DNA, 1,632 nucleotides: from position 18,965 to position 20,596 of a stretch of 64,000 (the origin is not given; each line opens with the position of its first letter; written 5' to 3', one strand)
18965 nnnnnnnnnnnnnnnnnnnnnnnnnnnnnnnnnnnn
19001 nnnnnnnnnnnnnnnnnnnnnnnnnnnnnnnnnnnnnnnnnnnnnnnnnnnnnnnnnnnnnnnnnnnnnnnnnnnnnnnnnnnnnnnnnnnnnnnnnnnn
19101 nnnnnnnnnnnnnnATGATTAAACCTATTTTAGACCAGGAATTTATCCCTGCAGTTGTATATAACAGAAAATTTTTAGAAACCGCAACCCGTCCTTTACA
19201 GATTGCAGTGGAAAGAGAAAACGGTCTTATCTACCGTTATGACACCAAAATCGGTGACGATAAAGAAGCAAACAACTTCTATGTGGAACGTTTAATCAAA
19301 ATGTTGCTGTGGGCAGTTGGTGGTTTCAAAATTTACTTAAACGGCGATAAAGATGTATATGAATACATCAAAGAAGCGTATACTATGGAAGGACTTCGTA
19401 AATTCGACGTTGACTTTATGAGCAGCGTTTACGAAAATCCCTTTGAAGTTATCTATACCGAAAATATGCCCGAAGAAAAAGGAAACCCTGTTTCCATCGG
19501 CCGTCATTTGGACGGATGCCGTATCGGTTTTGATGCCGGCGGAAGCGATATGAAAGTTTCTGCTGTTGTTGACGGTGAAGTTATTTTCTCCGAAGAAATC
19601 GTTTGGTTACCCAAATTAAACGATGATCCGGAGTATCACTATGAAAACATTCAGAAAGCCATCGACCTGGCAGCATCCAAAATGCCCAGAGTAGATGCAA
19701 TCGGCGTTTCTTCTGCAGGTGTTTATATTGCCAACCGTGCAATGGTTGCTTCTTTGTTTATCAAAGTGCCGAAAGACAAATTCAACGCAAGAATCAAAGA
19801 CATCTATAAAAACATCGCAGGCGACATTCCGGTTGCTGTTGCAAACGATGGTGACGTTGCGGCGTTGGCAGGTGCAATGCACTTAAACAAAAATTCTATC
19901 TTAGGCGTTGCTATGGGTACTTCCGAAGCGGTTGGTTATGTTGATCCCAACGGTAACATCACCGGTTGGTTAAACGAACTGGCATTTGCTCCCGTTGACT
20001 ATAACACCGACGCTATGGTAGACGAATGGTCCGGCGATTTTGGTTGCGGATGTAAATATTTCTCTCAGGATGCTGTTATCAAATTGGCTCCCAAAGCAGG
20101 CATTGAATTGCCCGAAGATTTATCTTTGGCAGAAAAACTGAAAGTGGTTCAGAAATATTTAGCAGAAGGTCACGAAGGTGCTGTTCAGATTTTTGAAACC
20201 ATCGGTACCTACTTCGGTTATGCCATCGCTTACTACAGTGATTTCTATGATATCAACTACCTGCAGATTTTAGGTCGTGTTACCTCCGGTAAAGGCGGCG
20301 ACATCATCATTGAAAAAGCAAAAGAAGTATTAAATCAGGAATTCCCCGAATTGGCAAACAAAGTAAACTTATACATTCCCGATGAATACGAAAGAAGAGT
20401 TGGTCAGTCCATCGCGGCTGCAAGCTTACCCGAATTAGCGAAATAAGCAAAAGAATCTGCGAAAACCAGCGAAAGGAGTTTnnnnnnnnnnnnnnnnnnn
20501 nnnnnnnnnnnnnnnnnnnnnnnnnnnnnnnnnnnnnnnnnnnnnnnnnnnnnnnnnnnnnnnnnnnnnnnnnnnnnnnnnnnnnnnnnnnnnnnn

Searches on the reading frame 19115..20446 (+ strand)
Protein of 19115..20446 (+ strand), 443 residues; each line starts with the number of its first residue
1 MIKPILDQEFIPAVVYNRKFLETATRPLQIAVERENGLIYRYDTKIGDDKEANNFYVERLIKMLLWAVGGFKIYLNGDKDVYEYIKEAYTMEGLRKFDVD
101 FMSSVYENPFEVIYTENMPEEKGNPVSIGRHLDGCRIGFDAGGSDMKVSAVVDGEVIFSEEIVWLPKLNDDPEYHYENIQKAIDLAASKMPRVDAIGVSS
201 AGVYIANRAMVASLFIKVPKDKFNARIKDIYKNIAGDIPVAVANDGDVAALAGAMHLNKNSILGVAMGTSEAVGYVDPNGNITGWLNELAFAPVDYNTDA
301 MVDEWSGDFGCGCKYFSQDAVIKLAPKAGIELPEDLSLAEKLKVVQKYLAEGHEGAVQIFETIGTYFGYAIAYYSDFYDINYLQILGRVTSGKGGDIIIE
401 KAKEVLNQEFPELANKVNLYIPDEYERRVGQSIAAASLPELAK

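Call 50: search_protein_families(library=pfam, proteins=[window:19115-20446:+], max_evalue=0.001)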
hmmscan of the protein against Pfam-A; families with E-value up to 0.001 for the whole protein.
window:19115-20446:+ (443 aa): 0 families

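Call 76: search_protein_families(library=ncbifam, proteins=[window:19115-20446:+], max_evalue=0.00001)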
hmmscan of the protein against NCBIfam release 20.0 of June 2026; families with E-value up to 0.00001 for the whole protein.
window:19115-20446:+ (443 aa): 1 family
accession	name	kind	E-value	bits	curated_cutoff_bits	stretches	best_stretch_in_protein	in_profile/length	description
TIGR00744.1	ROK_glcA_fam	subfamily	1.4e-07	31.1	260.35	1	137-405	1-275/318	ROK family glucokinase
